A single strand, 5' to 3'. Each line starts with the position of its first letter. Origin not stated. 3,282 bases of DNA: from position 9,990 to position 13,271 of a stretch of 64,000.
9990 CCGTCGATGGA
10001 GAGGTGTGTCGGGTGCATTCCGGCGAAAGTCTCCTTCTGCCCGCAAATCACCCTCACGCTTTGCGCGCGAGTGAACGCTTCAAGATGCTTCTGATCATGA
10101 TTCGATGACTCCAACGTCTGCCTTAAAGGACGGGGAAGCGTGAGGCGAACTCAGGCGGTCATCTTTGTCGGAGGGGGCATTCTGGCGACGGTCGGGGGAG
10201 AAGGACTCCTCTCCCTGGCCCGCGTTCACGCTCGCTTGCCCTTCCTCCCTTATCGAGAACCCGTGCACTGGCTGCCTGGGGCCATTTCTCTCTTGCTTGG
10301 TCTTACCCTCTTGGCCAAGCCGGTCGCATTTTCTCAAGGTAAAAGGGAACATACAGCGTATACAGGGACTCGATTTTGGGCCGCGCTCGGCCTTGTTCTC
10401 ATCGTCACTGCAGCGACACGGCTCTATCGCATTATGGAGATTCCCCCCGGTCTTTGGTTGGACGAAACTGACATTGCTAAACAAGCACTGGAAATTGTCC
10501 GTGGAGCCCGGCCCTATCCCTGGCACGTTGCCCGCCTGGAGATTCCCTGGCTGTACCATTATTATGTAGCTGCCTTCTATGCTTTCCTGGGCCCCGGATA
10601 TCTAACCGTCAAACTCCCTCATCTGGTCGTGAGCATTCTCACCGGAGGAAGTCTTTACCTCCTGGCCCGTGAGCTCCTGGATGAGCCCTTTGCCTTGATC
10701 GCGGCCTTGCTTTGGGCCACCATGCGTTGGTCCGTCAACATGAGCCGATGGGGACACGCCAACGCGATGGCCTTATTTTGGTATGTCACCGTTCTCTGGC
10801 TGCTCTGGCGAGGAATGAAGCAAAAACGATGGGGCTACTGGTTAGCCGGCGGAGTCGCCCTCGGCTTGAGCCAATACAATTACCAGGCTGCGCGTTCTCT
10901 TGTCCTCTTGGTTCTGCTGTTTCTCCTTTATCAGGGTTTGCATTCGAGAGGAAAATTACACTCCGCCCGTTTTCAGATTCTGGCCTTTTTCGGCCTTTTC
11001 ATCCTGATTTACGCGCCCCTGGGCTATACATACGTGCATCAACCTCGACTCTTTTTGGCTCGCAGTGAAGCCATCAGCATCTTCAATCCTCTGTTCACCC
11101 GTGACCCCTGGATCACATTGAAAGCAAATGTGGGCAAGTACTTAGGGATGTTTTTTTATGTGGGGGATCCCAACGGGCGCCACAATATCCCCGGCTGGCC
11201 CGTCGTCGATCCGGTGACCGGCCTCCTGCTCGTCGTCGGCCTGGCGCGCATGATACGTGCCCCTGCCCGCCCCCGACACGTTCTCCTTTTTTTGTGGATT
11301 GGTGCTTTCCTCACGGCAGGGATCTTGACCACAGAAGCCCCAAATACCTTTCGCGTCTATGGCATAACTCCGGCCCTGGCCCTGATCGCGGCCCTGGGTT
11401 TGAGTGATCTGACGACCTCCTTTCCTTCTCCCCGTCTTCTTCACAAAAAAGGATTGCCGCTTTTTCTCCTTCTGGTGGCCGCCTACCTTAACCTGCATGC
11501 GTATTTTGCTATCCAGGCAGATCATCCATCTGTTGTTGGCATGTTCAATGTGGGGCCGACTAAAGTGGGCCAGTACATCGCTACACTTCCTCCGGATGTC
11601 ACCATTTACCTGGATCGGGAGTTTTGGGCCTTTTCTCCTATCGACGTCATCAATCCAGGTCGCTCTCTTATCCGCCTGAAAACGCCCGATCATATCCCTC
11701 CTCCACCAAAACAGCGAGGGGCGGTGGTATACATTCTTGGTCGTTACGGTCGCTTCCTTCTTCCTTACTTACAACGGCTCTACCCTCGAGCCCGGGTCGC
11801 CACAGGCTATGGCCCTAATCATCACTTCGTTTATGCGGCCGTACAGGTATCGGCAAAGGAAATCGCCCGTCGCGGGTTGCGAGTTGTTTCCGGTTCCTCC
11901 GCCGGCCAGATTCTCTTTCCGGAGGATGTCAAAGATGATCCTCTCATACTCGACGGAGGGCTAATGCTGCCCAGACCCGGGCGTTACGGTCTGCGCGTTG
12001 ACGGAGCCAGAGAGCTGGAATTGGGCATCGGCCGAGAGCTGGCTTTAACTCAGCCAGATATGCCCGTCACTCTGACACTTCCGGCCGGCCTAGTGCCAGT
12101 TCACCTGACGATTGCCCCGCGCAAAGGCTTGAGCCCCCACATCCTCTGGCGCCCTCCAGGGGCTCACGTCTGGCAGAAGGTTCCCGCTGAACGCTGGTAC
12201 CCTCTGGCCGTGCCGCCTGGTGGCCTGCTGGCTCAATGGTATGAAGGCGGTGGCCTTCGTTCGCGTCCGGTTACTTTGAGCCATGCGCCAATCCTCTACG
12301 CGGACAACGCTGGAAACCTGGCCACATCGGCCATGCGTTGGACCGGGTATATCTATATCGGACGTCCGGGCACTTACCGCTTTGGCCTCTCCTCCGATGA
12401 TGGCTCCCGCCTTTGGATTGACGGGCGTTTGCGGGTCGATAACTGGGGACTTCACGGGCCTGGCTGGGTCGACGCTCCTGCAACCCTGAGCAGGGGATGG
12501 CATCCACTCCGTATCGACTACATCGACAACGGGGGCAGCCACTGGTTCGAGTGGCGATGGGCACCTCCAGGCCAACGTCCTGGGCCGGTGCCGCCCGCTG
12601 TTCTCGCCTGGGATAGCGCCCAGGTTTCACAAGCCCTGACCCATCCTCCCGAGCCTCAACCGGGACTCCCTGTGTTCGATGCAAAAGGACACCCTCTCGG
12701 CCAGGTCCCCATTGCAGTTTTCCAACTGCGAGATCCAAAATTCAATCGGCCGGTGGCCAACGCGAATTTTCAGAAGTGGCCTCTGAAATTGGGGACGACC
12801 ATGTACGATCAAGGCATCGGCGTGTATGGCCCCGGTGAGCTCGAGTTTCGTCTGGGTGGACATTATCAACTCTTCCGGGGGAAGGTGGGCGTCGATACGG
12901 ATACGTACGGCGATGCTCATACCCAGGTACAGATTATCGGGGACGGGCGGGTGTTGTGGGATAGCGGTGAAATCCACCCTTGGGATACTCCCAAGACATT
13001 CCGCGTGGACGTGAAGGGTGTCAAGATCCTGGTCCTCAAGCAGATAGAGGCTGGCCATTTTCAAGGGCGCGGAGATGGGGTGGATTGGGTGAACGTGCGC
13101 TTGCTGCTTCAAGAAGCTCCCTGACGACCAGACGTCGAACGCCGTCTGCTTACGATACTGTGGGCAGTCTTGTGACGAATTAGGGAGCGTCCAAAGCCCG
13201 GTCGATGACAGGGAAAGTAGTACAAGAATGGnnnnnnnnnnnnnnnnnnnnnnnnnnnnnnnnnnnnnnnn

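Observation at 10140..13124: Membrane GT-C glycosyltransferase fused to PA14 and NPCBM lectin-like domains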

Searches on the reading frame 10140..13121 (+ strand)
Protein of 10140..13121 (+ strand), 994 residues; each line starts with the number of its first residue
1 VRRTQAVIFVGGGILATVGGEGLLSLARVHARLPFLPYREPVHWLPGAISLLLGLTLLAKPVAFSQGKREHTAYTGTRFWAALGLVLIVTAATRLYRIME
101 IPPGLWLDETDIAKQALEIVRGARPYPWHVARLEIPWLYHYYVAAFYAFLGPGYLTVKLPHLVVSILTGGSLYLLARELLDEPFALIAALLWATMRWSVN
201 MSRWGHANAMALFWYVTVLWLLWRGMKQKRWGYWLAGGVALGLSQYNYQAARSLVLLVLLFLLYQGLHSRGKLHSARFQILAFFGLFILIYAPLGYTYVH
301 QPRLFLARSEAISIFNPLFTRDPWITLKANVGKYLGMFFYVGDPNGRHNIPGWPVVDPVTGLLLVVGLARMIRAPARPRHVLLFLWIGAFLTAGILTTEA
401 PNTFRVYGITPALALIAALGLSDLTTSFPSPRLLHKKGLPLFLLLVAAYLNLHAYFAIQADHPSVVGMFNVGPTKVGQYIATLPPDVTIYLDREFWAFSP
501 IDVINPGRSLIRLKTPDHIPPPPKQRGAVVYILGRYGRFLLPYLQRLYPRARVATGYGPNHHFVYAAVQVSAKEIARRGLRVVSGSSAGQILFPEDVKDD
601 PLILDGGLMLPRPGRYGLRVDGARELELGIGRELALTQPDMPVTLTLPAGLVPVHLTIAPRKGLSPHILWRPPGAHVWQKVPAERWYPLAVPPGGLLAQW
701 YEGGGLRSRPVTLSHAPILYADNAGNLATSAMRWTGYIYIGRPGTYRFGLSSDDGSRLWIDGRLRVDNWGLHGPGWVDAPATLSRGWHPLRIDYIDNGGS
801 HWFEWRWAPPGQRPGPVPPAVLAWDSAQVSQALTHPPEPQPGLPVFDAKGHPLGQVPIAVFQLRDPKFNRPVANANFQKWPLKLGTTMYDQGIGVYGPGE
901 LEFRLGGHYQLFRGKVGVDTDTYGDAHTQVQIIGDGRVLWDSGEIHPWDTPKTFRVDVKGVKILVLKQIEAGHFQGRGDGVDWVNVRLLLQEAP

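Call 5: search_protein_families(library=pfam, proteins=[window:10140-13121:+], max_evalue=1)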
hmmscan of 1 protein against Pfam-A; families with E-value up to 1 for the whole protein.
window:10140-13121:+ (994 aa): 4 families
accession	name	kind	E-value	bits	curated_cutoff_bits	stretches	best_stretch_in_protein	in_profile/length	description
PF08305.17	NPCBM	-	6.9e-23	81.6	23.9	1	871-988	20-136/137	NPCBM/NEW2 domain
PF13231.12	PMT_2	-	6.3e-14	52.9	26.1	1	136-289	3-154/160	Dolichyl-phosphate-mannose-protein mannosyltransferase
PF07691.17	PA14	-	1.3e-13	51.4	24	1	731-812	47-138/147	PA14 domain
PF10528.15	GLEYA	-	0.0045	17.7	26.2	1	731-769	2-40/91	GLEYA domain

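Call 6: search_protein_families(library=ncbifam, proteins=[window:10140-13121:+], max_evalue=1)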
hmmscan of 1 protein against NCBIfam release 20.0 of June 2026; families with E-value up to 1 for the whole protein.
window:10140-13121:+ (994 aa): 1 family
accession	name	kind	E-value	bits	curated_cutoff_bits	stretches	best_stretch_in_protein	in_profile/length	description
TIGR03663.1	TIGR03663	subfamily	0.0011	18.1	126.25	1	86-245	7-160/435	flippase activity-associated protein Agl23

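Call 8: find_homologous_proteins(query=window:10140-13121:+)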
Query window:10140-13121:+ (994 aa): 78 proteins with E <= 0.001 among 8000 candidates.
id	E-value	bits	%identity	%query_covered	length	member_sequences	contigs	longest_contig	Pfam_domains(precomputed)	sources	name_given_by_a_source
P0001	0.0e+0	2307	100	100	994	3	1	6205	PF07691.18,PF08305.18,PF13231.13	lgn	-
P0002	0.0e+0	1439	65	99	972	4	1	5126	PF07691.18,PF08305.18,PF13231.13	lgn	-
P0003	0.0e+0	1431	67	92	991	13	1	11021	PF07691.18,PF10528.15,PF08305.18,PF13231.13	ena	-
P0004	0.0e+0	1304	58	99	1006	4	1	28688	PF07691.18,PF08305.18,PF13231.13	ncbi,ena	-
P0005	0.0e+0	1302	59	98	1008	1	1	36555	PF07691.18,PF08305.18,PF13231.13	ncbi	-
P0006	0.0e+0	1286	60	99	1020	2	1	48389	PF07691.18,PF08305.18,PF13231.13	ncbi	-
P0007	0.0e+0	1271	63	90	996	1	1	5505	PF07691.18,PF08305.18,PF13231.13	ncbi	-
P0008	0.0e+0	1265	61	90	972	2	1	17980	PF07691.18,PF08305.18,PF13231.13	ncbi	-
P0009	0.0e+0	1244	60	91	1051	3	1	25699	PF07691.18,PF08305.18,PF13231.13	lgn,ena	-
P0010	0.0e+0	1234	61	91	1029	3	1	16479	PF07691.18,PF08305.18,PF13231.13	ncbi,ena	-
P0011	0.0e+0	1215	59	91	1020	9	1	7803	PF07691.18,PF08305.18,PF13231.13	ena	-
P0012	0.0e+0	1208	60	91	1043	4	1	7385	PF07691.18,PF08305.18,PF13231.13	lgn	-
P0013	0.0e+0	1196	59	90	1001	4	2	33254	PF07691.18,PF08305.18,PF13231.13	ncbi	-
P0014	0.0e+0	1195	59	91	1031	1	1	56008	PF07691.18,PF08305.18,PF13231.13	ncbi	-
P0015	2.0e-219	749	43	92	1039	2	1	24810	PF07691.18,PF08305.18,PF13231.13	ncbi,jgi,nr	ncbi:MAG: hypothetical protein GXP39_00725 [Chloroflexi bacterium]|nr:hypothetical protein [Chlorofl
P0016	1.4e-210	720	43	90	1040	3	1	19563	PF07691.18,PF08305.18,PF13231.13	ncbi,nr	ncbi:MAG TPA: hypothetical protein G4O02_10730 [Caldilineae bacterium]|nr:hypothetical protein [Cald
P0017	5.4e-202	692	41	90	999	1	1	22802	PF07691.18,PF08305.18,PF13231.13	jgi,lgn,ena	-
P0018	1.1e-200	687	39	90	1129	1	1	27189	PF07691.18,PF08305.18,PF13231.13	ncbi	-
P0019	1.9e-149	518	36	94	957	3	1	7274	PF07691.18,PF08305.18,PF13231.13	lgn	-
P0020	2.7e-68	249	32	58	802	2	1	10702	PF07691.18,PF13231.13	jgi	jgi:hypothetical protein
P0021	8.7e-59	217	29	74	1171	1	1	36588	PF07691.18,PF13449.13,PF01436.28,PF08450.19,PF13231.13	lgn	-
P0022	1.6e-55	207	29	73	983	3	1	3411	PF07691.18,PF13231.13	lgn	-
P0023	6.5e-53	198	28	74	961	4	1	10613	PF07691.18,PF13231.13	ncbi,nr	ncbi:MAG: hypothetical protein EPN53_11695 [Acidobacteria bacterium]|nr:MAG: hypothetical protein EP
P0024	1.7e-44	170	29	37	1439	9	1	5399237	PF07691.18,PF12773.14,PF01436.28,PF13231.13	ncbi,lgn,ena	-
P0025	3.3e-43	166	30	37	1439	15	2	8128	PF07691.18,PF12773.14,PF01436.28,PF13231.13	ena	-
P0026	4.2e-43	166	25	79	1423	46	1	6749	PF07691.18,PF12773.14,PF24684.2,PF01436.28,PF08450.19,PF13231.13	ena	-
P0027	3.1e-42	163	32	33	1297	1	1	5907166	PF07691.18,PF24684.2,PF01436.28,PF08450.19,PF13231.13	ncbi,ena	-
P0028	7.9e-42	161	32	33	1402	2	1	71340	PF07691.18,PF13231.13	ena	-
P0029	2.7e-41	160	29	37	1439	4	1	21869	PF07691.18,PF12773.14,PF01436.28,PF13231.13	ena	-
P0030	5.0e-40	155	31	33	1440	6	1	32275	PF13240.12,PF07691.18,PF12773.14,PF24684.2,PF01436.28,PF13248.12,PF13231.13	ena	-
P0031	1.8e-31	127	28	41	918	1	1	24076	PF02366.25,PF13231.13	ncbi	-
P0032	6.3e-31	125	30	42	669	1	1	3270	PF13231.13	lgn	-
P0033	3.0e-30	123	32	34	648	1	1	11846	PF13231.13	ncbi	-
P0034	9.0e-29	118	27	28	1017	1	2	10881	PF07691.18,PF02366.25,PF13231.13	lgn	-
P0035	5.9e-28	115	28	47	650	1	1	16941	PF02366.25,PF13231.13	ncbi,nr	ncbi:MAG: glycosyltransferase family 39 protein [Chloroflexia bacterium]|nr:glycosyltransferase fami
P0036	2.9e-26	110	36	15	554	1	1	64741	PF13231.13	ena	-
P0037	1.2e-24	104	29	35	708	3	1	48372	PF13231.13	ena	-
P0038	1.4e-24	104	29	34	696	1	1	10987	PF13231.13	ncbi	-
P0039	7.7e-24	102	30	36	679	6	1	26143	PF13231.13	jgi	-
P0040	2.5e-23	100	28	43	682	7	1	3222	PF13231.13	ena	-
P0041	6.3e-23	99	28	42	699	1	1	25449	PF13231.13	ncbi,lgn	-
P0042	1.6e-21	94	27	42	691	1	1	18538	PF02366.25,PF13231.13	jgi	jgi:4-amino-4-deoxy-L-arabinose transferase-like glycosyltransferase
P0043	2.6e-21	93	27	45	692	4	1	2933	PF13231.13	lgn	-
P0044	2.6e-20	90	28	40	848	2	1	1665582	PF13231.13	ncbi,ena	-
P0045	7.6e-20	89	27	39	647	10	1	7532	PF02366.25,PF13231.13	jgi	jgi:hypothetical protein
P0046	1.2e-19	88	28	38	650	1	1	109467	PF13231.13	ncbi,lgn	-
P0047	2.0e-19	87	28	38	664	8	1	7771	PF02366.25,PF13231.13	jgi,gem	-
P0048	9.2e-19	85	28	38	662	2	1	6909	PF13231.13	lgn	-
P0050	1.2e-16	78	30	37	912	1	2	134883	PF02366.25,PF13231.13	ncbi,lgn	ncbi:MAG: hypothetical protein Fur0021_06930 [Candidatus Promineifilaceae bacterium]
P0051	3.9e-16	76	27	34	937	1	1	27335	PF13231.13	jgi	jgi:4-amino-4-deoxy-L-arabinose transferase-like glycosyltransferase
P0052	1.4e-15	74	28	34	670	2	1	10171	PF13231.13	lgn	-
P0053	1.9e-15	74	32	32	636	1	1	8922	PF13231.13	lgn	-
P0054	1.9e-15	74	30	34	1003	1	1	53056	PF02366.25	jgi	jgi:4-amino-4-deoxy-L-arabinose transferase-like glycosyltransferase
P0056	2.0e-14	71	27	32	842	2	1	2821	PF13231.13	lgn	-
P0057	4.8e-14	69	28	31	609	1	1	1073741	PF13231.13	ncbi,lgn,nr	ncbi:MAG: hypothetical protein KatS3mg076_2286 [Candidatus Binatia bacterium]|nr:MAG: hypothetical p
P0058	7.3e-14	69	27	31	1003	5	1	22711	PF13847.13,PF13489.13,PF02366.25,PF13649.13,PF08241.19,PF08242.19,PF13231.13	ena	-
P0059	8.7e-14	68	26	46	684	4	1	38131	PF13231.13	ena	-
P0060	1.3e-11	61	28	26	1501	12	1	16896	PF02366.25,PF13231.13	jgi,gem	-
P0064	7.8e-10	55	27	28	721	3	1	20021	PF13231.13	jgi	jgi:4-amino-4-deoxy-L-arabinose transferase-like glycosyltransferase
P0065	8.6e-9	52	38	15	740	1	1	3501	PF13231.13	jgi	jgi:hypothetical protein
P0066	1.5e-8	51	28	34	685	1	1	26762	PF13231.13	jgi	jgi:4-amino-4-deoxy-L-arabinose transferase-like glycosyltransferase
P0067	3.1e-8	50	27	28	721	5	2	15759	PF13231.13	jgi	jgi:hypothetical protein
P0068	3.5e-8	50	35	10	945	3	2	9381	PF07691.18,PF13442.12,PF00034.27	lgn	-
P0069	1.5e-7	48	38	14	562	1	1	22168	PF02366.25,PF13231.13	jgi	jgi:4-amino-4-deoxy-L-arabinose transferase-like glycosyltransferase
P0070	2.9e-7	47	31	18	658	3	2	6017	PF02366.25,PF13231.13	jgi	jgi:4-amino-4-deoxy-L-arabinose transferase-like glycosyltransferase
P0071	1.0e-6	45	26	36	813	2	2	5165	PF13231.13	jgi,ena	-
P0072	1.0e-5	42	23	42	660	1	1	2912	PF02366.25,PF13231.13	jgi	jgi:hypothetical protein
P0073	1.1e-5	42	27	14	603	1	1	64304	PF13231.13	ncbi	-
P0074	1.3e-5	41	25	34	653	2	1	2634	PF13231.13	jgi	jgi:hypothetical protein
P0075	1.9e-5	41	26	33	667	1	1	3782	PF13231.13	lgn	-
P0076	1.4e-4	38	29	15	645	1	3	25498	PF13231.13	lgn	-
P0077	3.2e-4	37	23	25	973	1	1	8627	PF13847.13,PF13489.13,PF13649.13,PF08241.19,PF08242.19,PF13231.13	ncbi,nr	ncbi:MAG: methyltransferase domain-containing protein, partial [Chloroflexi bacterium]|nr:methyltran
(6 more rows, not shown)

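Call 15: find_encoding_contigs(protein=P0014, flank=10000, max_places=2)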
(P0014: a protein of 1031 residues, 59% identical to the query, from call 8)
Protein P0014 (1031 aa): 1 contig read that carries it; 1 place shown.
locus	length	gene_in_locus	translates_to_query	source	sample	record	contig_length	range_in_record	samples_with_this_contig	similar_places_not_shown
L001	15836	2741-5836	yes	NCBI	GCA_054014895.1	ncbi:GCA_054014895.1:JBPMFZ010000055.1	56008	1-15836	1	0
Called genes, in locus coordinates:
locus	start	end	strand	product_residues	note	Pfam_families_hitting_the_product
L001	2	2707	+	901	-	?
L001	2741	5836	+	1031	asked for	PF13231:PMT_2, PF07691:PA14, PF08305:NPCBM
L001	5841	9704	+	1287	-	PF13231:PMT_2, PF07691:PA14, PF25021:TEN_NHL (faint), PF01436:NHL (weak), PF08450:SGL (faint), PF17170:DUF5128 (faint), PF24684:Vgb_lyase (weak)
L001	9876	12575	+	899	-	PF01074:Glyco_hydro_38N, PF17677:Glyco_hydro38C2 (weak)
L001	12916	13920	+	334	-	PF00005:ABC_tran, PF02463:SMC_N (faint), PF13304:AAA_21 (weak), PF08352:oligo_HPY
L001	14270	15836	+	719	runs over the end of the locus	PF00496:SBP_bac_5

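Call 16: find_encoding_contigs(protein=P0006, flank=10000, max_places=2)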
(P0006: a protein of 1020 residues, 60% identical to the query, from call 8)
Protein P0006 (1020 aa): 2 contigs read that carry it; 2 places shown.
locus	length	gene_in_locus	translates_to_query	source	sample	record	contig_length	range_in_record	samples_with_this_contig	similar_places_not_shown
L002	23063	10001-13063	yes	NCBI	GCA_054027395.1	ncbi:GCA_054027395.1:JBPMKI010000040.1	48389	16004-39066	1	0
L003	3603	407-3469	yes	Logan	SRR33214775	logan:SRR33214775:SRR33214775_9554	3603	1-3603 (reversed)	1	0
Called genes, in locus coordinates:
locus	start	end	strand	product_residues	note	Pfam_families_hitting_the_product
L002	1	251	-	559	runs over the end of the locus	PF01019:G_glu_transpept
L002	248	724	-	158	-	PF02661:Fic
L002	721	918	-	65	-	PF01402:RHH_1 (weak)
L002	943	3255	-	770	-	PF09852:DUF2079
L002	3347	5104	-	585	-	PF01590:GAF, PF13185:GAF_2, PF13492:GAF_3, PF13581:HATPase_c_2 (faint), PF00512:HisKA, PF02518:HATPase_c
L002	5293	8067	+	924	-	PF00521:DNA_topoisoIV, PF03989:DNA_gyraseA_C (faint)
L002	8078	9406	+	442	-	PF02589:LUD_dom, PF13187:Fer4_9 (faint), PF00037:Fer4 (faint), PF13183:Fer4_8, PF13237:Fer4_10 (faint)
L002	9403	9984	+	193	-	PF02589:LUD_dom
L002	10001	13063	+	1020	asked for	PF13231:PMT_2, PF07691:PA14, PF08305:NPCBM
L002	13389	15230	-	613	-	PF13520:AA_permease_2, PF02705:K_trans (faint)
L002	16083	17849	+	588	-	PF00389:2-Hacid_dh, PF02826:2-Hacid_dh_C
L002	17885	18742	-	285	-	PF00561:Abhydrolase_1, PF12697:Abhydrolase_6, PF00975:Thioesterase (faint), PF12146:Hydrolase_4 (weak)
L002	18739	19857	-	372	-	PF02515:CoA_transf_3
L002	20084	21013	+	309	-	-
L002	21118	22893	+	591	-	PF00150:Cellulase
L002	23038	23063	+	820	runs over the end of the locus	PF13231:PMT_2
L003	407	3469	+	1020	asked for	PF13231:PMT_2, PF07691:PA14, PF08305:NPCBM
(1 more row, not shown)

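Call 20: find_encoding_contigs(protein=P0005, flank=10000, max_places=2)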
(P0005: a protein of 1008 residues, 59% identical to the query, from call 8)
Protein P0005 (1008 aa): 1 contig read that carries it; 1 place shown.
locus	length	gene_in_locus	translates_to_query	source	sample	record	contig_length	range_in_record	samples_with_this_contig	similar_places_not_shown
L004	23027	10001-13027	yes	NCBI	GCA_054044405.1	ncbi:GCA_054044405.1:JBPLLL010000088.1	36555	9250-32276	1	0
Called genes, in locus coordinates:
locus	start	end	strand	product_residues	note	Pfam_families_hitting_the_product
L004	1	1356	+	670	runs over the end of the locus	PF00270:DEAD (faint), PF04851:ResIII, PF13604:AAA_30 (faint), PF17757:UvrB_inter, PF27431:UvrB_3rd, PF00271:Helicase_C, PF12344:UvrB, PF02151:UVR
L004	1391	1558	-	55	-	-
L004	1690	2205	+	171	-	PF01927:Mut7-C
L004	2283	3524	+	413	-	-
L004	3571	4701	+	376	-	-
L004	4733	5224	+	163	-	PF00210:Ferritin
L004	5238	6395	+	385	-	PF16491:Peptidase_M48_N, PF05569:Peptidase_M56 (faint), PF01435:Peptidase_M48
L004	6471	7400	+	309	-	PF07837:FTCD_N, PF02971:FTCD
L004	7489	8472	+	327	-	PF13177:DNA_pol3_delta2, PF00004:AAA (weak), PF09115:DNApol3-delta_C (weak)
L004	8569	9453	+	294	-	PF04468:PSP1, PF28472:PSP1_3rd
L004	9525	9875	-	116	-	PF04232:SpoVS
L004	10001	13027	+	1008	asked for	PF13231:PMT_2, PF07691:PA14, PF08305:NPCBM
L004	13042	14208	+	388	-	PF00278:Orn_DAP_Arg_deC, PF01168:Ala_racemase_N, PF02784:Orn_Arg_deC_N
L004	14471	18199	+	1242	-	PF03704:BTAD, PF07719:TPR_2 (faint), PF13191:AAA_16, PF05729:NACHT (faint), PF13401:AAA_22, PF13424:TPR_12 (weak), PF00496:SBP_bac_5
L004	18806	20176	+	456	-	-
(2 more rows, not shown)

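Call 23: search_solved_structures(query=window:10140-13121:+, max_evalue=1)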
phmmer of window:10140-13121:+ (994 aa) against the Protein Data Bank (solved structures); distinct sequences matched with E-value up to 1: 19.
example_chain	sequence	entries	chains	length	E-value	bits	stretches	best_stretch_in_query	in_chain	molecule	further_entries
6qdi_A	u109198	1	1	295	2.2e-15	58.7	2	731-820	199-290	PA14 domain-containing protein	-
6qe7_A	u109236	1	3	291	4.3e-11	44.5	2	728-814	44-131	Anti-sigma-I factor RsgI3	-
2vmh_A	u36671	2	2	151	0.0083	17.1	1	887-974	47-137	FIBRONECTIN TYPE III DOMAIN PROTEIN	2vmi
2vmg_A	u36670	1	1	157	0.0093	17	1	888-974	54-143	FIBRONECTIN TYPE III DOMAIN PROTEIN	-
7js4_A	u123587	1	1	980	0.014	16.3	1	889-973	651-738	F5/8 type C domain protein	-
8pvs_A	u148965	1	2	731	0.052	14.5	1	874-985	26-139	Alpha-1,3-galactosidase B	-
6m8m_A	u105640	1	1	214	0.078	13.9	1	726-801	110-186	Putative large adhesion protein (Lap) involved in biofilm formation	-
6x7j_A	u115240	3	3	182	0.11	13.4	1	721-806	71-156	Antifreeze protein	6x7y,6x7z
6x8y_A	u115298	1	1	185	0.11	13.4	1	721-806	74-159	Antifreeze protein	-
6x9m_A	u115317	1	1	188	0.12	13.3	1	721-806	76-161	Antifreeze protein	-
6x8d_A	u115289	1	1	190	0.12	13.3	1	721-806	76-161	Antifreeze protein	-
5j6y_A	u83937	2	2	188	0.12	13.3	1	721-806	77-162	Antifreeze protein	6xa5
6x7x_A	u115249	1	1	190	0.12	13.3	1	721-806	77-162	Antifreeze protein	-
6x8a_A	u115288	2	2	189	0.12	13.3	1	721-806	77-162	Antifreeze protein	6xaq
6xac_A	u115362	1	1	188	0.12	13.3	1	721-806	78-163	Antifreeze protein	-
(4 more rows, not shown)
